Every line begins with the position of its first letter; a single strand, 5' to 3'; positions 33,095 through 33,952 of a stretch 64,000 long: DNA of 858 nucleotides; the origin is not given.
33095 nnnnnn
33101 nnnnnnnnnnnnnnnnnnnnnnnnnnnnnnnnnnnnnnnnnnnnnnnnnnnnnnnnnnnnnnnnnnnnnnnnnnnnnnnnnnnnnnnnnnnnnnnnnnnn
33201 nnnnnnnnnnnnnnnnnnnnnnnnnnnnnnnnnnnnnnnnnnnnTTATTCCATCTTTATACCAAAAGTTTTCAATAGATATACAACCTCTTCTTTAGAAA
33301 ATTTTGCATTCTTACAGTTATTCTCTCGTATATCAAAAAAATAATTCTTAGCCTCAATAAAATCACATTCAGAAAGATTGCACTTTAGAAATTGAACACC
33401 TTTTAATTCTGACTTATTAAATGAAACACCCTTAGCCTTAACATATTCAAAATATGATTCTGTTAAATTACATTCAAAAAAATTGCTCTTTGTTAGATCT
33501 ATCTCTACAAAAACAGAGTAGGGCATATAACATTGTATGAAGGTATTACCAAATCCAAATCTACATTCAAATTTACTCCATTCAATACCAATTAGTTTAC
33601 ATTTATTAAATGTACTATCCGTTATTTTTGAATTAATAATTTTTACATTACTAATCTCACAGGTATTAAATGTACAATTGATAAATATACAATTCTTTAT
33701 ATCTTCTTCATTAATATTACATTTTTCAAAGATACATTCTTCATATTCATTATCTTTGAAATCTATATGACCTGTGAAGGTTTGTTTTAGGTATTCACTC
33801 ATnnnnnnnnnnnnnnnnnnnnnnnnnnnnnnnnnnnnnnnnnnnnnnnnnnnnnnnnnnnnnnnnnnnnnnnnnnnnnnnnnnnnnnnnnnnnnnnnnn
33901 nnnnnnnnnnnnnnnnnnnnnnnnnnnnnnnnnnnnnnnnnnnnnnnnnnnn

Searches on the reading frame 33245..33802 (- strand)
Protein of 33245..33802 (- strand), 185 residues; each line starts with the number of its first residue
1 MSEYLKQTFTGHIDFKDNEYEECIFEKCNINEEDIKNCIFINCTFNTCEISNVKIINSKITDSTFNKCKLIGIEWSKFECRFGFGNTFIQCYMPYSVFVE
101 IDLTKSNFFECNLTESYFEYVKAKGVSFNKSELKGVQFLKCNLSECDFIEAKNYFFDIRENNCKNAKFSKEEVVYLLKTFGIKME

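Call 4: search_protein_families(library=pfam, proteins=[window:33245-33802:-], max_evalue=0.1)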
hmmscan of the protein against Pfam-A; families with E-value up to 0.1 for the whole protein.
window:33245-33802:- (185 aa): 5 families
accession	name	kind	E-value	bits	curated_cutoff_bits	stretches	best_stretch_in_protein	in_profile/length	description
PF13599.13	Pentapeptide_4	-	9.4e-25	86.9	38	3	21-78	4-61/78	Pentapeptide repeat region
PF00805.28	Pentapeptide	-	6e-12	45.3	20.2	1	111-148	1-38/40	Pentapeptide repeats (8 copies)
PF13576.12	Pentapeptide_3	-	2.1e-07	31.5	27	1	108-151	1-47/48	Pentapeptide repeats (9 copies)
PF23894.2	LD_SV2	-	6e-07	30.2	29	1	5-65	28-92/92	SV2A/B/C luminal domain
PF05264.16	CfAFP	-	0.018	15.6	25.9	1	46-147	19-115/137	Choristoneura fumiferana antifreeze protein (CfAFP)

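Call 5: search_protein_families(library=ncbifam, proteins=[window:33245-33802:-], max_evalue=0.1)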
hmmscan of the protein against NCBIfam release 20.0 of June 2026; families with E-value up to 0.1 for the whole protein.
window:33245-33802:- (185 aa): 17 families
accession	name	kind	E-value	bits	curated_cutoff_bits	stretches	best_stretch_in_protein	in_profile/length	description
NF033086.2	penta_rpt_Qnr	equivalog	5.9e-12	45.8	240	2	87-174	16-99/211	Qnr family pentapeptide repeat protein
NF000056.3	penta_rpt_QnrS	exception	3.1e-09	36.8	460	2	87-173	22-104/218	QnrS family quinolone resistance pentapeptide repeat protein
NF033375.2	penta_rpt_QnrE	exception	6.9e-09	36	480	2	97-176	29-104/214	QnrE family quinolone resistance pentapeptide repeat protein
NF012151.0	penta_rpt_QnrAS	exception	9.8e-09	35.6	490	2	12-101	15-102/218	QnrAS family quinolone resistance pentapeptide repeat protein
NF051894.1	anti_phage_HalA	equivalog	1.1e-08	34.7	250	2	99-151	70-122/338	anti-phage Hailong system effector protein HalA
NF000421.1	penta_rpt_QnrVC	exception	1.4e-08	35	460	2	7-100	10-101/218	QnrVC family quinolone resistance pentapeptide repeat protein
NF012152.0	penta_rpt_QnrC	exception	3.8e-07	30.3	500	2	88-174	23-105/221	QnrC family quinolone resistance pentapeptide repeat protein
NF000071.4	penta_rpt_QnrA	exception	4.6e-07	29.8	450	2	88-172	23-103/218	QnrA family quinolone resistance pentapeptide repeat protein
NF038182.1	penta_rpt_SmQnr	exception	5e-07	29.8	460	1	20-183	52-212/215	SmQnr family pentapeptide repeat protein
NF047416.1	penta_HetL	equivalog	2.8e-06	27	260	1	24-169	14-146/218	heterocyst differentiation pentapeptide repeat protein HetL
NF000349.1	mfpA_AE000516.2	equivalog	3.6e-06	26.9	360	1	20-147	4-123/183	pentapeptide repeat protein MfpA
NF000420.1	penta_rpt_QnrB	exception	1.1e-05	25.6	460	1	97-176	29-104/214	QnrB family quinolone resistance pentapeptide repeat protein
TIGR01299.1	synapt_SV2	subfamily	4.5e-05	21.5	637.3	1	12-69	523-580/742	synaptic vesicle protein SV2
NF000139.2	penta_rpt_QnrD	exception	0.00013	22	425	1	93-177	25-105/214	QnrD family quinolone resistance pentapeptide repeat protein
NF052603.1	penta_Alr5209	equivalog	0.00035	20.7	125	1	98-152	15-69/113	Alr5209 family pentapeptide repeat protein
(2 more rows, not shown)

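Call 9: search_protein_families(library=padloc, proteins=[window:33245-33802:-], max_evalue=0.1)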
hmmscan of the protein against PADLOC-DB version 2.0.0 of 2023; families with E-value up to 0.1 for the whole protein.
window:33245-33802:- (185 aa): 0 families

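Call 10: search_protein_families(library=phrogs, proteins=[window:33245-33802:-], max_evalue=0.1)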
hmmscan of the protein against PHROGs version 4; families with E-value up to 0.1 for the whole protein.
window:33245-33802:- (185 aa): 9 families
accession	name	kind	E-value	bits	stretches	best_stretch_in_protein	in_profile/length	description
phrog_15350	-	unknown function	7.5e-10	39.2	1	11-170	83-218/494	-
phrog_12514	-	unknown function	4.4e-08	33.8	2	15-80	151-216/287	-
phrog_30240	-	unknown function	1.9e-05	24.7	1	43-170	88-207/438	-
phrog_923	-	unknown function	0.0001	21.2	1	26-159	790-914/990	-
phrog_24530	-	unknown function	0.00017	21.7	1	10-58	107-157/365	-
phrog_29257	-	unknown function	0.00018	22.1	1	14-58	130-174/358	-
phrog_30747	-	unknown function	0.00019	21.5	1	12-150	8-156/431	-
phrog_26297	-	unknown function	0.013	16.9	0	1-49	1-50/93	-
phrog_31316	-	unknown function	0.034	15.3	0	15-88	10-81/108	-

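Call 27: find_homologous_proteins(query=window:33245-33802:-, max_evalue=0.00001)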
Query window:33245-33802:- (185 aa): 12 proteins with E <= 0.00001 among 24 candidates.
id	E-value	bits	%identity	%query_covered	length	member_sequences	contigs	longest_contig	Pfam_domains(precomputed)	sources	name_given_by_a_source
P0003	7.7e-108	377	92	100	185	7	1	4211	PF13576.13,PF13599.14,PF00805.29,PF23894.3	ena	-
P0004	4.1e-95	335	84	100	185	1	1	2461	PF13576.13,PF13599.14,PF00805.29,PF23894.3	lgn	-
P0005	7.7e-86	305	76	100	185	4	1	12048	PF13576.13,PF13599.14,PF00805.29,PF23894.3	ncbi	-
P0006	6.5e-84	299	75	100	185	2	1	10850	PF13576.13,PF13599.14,PF00805.29,PF23894.3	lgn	-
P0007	4.8e-82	292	73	99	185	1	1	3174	PF13576.13,PF13599.14,PF00805.29,PF23894.3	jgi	-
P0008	8.2e-80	285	71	100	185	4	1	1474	PF13576.13,PF13599.14,PF00805.29,PF23894.3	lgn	-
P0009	2.0e-74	268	67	99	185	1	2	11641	PF13576.13,PF13599.14,PF00805.29,PF23894.3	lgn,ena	-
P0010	8.6e-67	243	61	100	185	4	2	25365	PF13576.13,PF13599.14,PF00805.29,PF23894.3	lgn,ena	-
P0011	1.5e-64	235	59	100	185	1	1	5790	PF13576.13,PF13599.14,PF00805.29,PF23894.3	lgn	-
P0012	4.3e-15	74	31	97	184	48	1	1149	PF13576.13,PF13599.14,PF00805.29,PF23894.3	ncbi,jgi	jgi:fluoroquinolone resistance protein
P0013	1.1e-14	73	31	100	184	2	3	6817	PF13576.13,PF13599.14,PF00805.29,PF23894.3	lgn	-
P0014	3.0e-14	71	30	100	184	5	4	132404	PF13576.13,PF13599.14,PF00805.29,PF23894.3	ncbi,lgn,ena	-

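Call 29: find_encoding_contigs(protein=P0003, flank=6000, max_places=2)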
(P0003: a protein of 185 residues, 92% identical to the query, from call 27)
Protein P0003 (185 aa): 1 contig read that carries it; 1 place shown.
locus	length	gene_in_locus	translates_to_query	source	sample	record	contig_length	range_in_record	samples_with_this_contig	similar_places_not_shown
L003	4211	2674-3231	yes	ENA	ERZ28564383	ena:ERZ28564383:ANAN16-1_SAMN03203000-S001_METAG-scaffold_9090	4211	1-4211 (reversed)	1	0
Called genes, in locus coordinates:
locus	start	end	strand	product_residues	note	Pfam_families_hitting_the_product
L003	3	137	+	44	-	?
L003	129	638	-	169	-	PF08719:NADAR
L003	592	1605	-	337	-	PF02541:Ppx-GppA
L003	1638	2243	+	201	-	-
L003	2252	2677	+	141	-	-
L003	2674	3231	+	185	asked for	PF23894:LD_SV2 (weak), PF13599:Pentapeptide_4, PF13576:Pentapeptide_3 (faint), PF13599:Pentapeptide_4, PF00805:Pentapeptide (weak)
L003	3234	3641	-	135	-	PF04073:tRNA_edit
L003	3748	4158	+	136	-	PF12158:DUF3592 (weak)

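Call 30: find_encoding_contigs(protein=P0005, flank=6000, max_places=2)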
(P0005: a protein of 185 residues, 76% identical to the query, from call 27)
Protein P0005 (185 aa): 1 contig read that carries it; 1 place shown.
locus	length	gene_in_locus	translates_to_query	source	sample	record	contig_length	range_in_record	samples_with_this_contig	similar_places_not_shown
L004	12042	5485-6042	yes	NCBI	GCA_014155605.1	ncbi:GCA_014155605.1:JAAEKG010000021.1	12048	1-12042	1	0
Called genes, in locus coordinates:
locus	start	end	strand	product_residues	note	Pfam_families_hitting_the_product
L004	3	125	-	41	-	?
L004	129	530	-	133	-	-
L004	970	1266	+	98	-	-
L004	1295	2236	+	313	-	PF01207:Dus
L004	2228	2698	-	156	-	PF08719:NADAR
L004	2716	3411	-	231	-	PF02541:Ppx-GppA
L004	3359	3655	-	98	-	PF02541:Ppx-GppA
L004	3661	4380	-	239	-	-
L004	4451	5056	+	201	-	-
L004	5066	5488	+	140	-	-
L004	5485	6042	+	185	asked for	PF23894:LD_SV2 (faint), PF13576:Pentapeptide_3 (faint), PF13599:Pentapeptide_4, PF00805:Pentapeptide (faint), PF13599:Pentapeptide_4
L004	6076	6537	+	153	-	PF00293:NUDIX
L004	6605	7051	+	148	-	PF06541:ABC_trans_CmpB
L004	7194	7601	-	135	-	PF04073:tRNA_edit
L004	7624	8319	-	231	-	PF00293:NUDIX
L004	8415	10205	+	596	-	PF09818:ABC_ATPase (faint), PF00005:ABC_tran, PF02463:SMC_N (weak), PF13304:AAA_21 (faint)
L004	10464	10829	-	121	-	-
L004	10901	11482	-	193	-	PF00574:CLP_protease, PF01343:Peptidase_S49 (faint)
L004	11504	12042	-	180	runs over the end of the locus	?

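Call 31: find_encoding_contigs(protein=P0006, flank=6000, max_places=2)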
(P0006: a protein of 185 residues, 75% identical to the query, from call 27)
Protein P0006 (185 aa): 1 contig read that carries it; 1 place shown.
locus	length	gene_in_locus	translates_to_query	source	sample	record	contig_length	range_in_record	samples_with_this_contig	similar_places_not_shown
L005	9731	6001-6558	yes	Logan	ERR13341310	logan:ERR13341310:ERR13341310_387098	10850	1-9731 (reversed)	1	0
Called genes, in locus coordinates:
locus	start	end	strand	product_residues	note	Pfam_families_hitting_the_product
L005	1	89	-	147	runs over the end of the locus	PF01029:NusB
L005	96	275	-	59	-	PF01783:Ribosomal_L32p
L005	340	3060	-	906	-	PF00158:Sigma54_activat (faint), PF03193:RsgA_GTPase (faint), PF00004:AAA, PF17871:AAA_lid_9, PF00004:AAA, PF07724:AAA_2, PF07728:AAA_5, PF10431:ClpB_D2-small, +6 more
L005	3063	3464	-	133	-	-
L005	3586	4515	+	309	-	PF01207:Dus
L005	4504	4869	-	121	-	PF08761:dUTPase_2, PF12643:MazG-like (weak)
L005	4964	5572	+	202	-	-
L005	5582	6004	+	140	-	-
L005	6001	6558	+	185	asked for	PF23894:LD_SV2 (faint), PF13599:Pentapeptide_4, PF00805:Pentapeptide (faint), PF13576:Pentapeptide_3 (faint), PF13599:Pentapeptide_4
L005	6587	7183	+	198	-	PF06541:ABC_trans_CmpB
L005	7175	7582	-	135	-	PF04073:tRNA_edit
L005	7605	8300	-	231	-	PF14947:HTH_45 (faint), PF00293:NUDIX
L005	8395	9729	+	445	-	?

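Call 32: find_encoding_contigs(protein=P0010, flank=6000, max_places=2)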
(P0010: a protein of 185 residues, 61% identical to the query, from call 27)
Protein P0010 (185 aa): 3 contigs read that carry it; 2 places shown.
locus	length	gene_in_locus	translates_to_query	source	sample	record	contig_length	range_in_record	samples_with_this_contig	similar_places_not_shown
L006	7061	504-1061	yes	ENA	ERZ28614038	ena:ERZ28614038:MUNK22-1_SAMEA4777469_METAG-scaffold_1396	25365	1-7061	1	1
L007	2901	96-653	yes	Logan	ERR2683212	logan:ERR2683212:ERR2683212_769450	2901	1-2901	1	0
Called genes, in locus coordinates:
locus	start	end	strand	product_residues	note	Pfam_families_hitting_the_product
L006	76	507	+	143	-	-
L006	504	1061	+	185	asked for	PF13599:Pentapeptide_4, PF23894:LD_SV2 (faint), PF13576:Pentapeptide_3 (faint), PF13599:Pentapeptide_4, PF00805:Pentapeptide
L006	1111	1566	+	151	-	PF00293:NUDIX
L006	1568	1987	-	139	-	PF04073:tRNA_edit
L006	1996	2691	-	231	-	PF00293:NUDIX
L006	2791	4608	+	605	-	PF00005:ABC_tran, PF02463:SMC_N (faint), PF13304:AAA_21 (faint)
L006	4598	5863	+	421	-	PF01663:Phosphodiest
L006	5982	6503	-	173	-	-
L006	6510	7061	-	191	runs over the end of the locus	PF00574:CLP_protease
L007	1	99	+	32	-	?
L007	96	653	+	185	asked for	PF13599:Pentapeptide_4, PF23894:LD_SV2 (faint), PF13576:Pentapeptide_3 (faint), PF13599:Pentapeptide_4, PF00805:Pentapeptide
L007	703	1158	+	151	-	PF00293:NUDIX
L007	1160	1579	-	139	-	PF04073:tRNA_edit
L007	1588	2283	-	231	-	PF00293:NUDIX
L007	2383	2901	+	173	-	?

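Call 48: find_related_loci(query=A6, collection=genome_contigs, flank=10000)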
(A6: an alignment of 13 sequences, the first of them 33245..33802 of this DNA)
Query A6 (185 aa) in genome_contigs; peptide patterns used: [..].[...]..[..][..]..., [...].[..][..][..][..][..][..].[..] (x = any residue, [..] = any of these).
64 stretches matched a pattern; 18 encode a relative of the query (tblastn E <= 1e-3); 18 distinct loci.
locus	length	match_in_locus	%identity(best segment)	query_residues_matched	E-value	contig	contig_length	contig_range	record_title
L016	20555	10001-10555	95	1-185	4e-113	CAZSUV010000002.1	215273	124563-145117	MAG TPA_asm: uncultured Candidatus Saccharibacteria bacterium isolate SRP302447_co3_161 genome assembly, contig: NODE_15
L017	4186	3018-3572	94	1-185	1e-112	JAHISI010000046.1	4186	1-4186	MAG: Patescibacteria group bacterium isolate MM_PC_MetaG.mb.168 MM_PC_MetaG.mb.168_k141_1080311, whole genome shotgun se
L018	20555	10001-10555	90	1-185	3e-109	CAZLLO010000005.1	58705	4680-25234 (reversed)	MAG TPA_asm: uncultured Candidatus Saccharibacteria bacterium isolate SRP192927_co3_300 genome assembly, contig: NODE_84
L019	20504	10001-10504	33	20-184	3e-25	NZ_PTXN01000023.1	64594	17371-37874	Marinomonas sp. UCMA 3892 strain UCMA3892 Contig_58, whole genome shotgun sequence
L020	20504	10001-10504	33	20-184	2e-25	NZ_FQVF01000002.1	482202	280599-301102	Marinomonas polaris DSM 16579, whole genome shotgun sequence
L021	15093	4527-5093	34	1-185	6e-25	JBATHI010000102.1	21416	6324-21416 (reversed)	MAG: Flavobacteriaceae bacterium isolate MFD10307_ilm_asm_bin17 k127_3139, whole genome shotgun sequence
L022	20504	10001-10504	32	20-184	9e-25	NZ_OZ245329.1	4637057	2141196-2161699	MAG: Marinomonas sp. isolate 1f2af3a4-9dea-46d2-b6db-4e37706f4817 chromosome 1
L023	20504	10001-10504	32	20-184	1e-24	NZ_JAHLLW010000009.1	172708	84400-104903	Marinomonas lutimaris strain E165 Scaffold9, whole genome shotgun sequence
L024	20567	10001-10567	33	1-185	1e-24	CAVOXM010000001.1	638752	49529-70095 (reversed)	MAG: uncultured Flavobacteriaceae bacterium isolate MFD09779.bin.2.8 genome assembly, contig: contig_26618, whole genome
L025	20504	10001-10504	31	20-184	2e-24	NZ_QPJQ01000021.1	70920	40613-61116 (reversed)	Marinomonas foliarum strain CECT 7731 Ga0244625_121, whole genome shotgun sequence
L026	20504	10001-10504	32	20-184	6e-24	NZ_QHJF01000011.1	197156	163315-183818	Marinomonas arctica strain 328 contig11, whole genome shotgun sequence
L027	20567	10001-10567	32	1-185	1e-23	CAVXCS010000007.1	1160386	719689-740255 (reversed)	MAG: uncultured Flavobacteriaceae bacterium isolate MFD03551.bin.1.48 genome assembly, contig: contig_8639, whole genome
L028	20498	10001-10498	38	19-185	5e-23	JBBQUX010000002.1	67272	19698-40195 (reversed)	MAG: Bacteroidales bacterium isolate Co_metawrap_1956 Cmw_1956_k141_23773093_length_67272_cov_12.2054, whole genome shot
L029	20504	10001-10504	30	20-184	2e-22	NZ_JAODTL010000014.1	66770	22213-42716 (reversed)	Marinomonas pontica strain LMG 22531 contig_22, whole genome shotgun sequence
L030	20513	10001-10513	27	13-185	1e-21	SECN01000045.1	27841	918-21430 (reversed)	MAG: Myxococcaceae bacterium isolate PMG_225 scaffold_2521, whole genome shotgun sequence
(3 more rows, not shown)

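Call 64: search_solved_structures(query=window:33245-33802:-, max_evalue=0.001, show_alignments=1)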
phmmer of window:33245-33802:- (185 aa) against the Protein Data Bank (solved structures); distinct sequences matched with E-value up to 0.001: 19.
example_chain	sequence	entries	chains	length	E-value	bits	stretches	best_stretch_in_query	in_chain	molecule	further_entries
2xt4_A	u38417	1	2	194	2e-23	86.7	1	17-184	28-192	MCBG-LIKE PROTEIN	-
2xt2_A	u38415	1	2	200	5.1e-23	85.3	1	17-184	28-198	MCBG-LIKE PROTEIN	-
3pss_A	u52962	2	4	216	2.6e-07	34.2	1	14-143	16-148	Qnr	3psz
2xtw_A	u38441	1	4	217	8.9e-07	32.4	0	102-171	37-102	QNRB1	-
2xtx_A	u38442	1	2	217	1.8e-06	31.4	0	26-133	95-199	QNRB1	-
2xty_A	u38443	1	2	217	1.9e-06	31.3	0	108-171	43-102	QNRB1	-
8jlg_A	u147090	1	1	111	2.1e-06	31.2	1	12-66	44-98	Synaptic vesicle glycoprotein 2A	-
8jle_A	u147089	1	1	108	2.4e-06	31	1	12-66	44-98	Synaptic vesicle glycoprotein 2A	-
7uia_C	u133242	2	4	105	2.9e-06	30.7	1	12-66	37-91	SV2Ac | SV2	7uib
2w7z_A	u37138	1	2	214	1.9e-05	28.1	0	21-139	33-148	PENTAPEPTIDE REPEAT FAMILY PROTEIN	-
6fls_A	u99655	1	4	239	2.4e-05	27.7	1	12-140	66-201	Pentapeptide repeat family protein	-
9fyq_A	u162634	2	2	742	2.6e-05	27.6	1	12-66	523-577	Synaptic vesicle glycoprotein 2A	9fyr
9okf_A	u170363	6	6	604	2.8e-05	27.5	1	12-66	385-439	Synaptic vesicle glycoprotein 2A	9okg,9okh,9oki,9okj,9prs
6zt4_A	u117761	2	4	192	3.1e-05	27.3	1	21-148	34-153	Pentapeptide repeat protein MfpA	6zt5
8uo9_A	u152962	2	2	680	3.4e-05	27.2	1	12-66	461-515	Synaptic vesicle glycoprotein 2A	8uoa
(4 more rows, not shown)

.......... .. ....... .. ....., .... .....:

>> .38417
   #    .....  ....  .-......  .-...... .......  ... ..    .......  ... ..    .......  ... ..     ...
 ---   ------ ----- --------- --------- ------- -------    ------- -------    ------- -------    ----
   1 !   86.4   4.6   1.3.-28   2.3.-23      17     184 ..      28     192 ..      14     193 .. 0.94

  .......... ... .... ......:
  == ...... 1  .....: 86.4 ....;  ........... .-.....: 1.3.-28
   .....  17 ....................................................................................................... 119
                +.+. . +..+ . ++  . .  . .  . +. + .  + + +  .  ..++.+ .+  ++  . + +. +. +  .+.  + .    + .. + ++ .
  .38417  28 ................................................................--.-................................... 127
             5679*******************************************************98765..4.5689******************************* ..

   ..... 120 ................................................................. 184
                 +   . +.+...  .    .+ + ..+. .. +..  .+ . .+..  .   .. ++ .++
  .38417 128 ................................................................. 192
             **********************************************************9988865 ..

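Call 66: search_protein_families(library=pfam, proteins=[L004:4451-5056:+, L004:5066-5488:+, L004:3661-4380:-, L017:3583-4050:+, L004:10464-10829:-, L018:15244-15681:-], max_evalue=0.01)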
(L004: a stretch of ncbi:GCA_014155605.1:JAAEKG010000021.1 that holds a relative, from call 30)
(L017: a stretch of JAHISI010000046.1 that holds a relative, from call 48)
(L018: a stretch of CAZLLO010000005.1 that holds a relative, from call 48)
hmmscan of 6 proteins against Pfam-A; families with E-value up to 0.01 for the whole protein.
L004:4451-5056:+ (201 aa): 0 families

L004:5066-5488:+ (140 aa): 1 family
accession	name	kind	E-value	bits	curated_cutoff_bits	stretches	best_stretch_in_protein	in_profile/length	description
PF04266.20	ASCH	-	9.5e-05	23.5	21.2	1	13-110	7-102/103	ASCH domain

L004:3661-4380:- (239 aa): 2 families
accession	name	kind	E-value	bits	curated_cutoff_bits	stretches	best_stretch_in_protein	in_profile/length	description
PF01909.29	NTP_transf_2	-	4.7e-05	24.1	21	1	6-87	3-84/93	Nucleotidyltransferase domain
PF18765.7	Polbeta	-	0.00012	22.6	26.9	1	9-74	1-65/93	Polymerase beta, Nucleotidyltransferase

L017:3583-4050:+ (155 aa): 2 families
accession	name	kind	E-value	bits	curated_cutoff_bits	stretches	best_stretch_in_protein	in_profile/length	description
PF12158.14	DUF3592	-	1.5e-07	32.4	25.3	1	54-131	2-82/84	Domain of unknown function (DUF3592)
PF00335.26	Tetraspanin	-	0.0022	18.1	32.1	0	15-55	2-27/225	Tetraspanin family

L004:10464-10829:- (121 aa): 0 families

L018:15244-15681:- (145 aa): 0 families
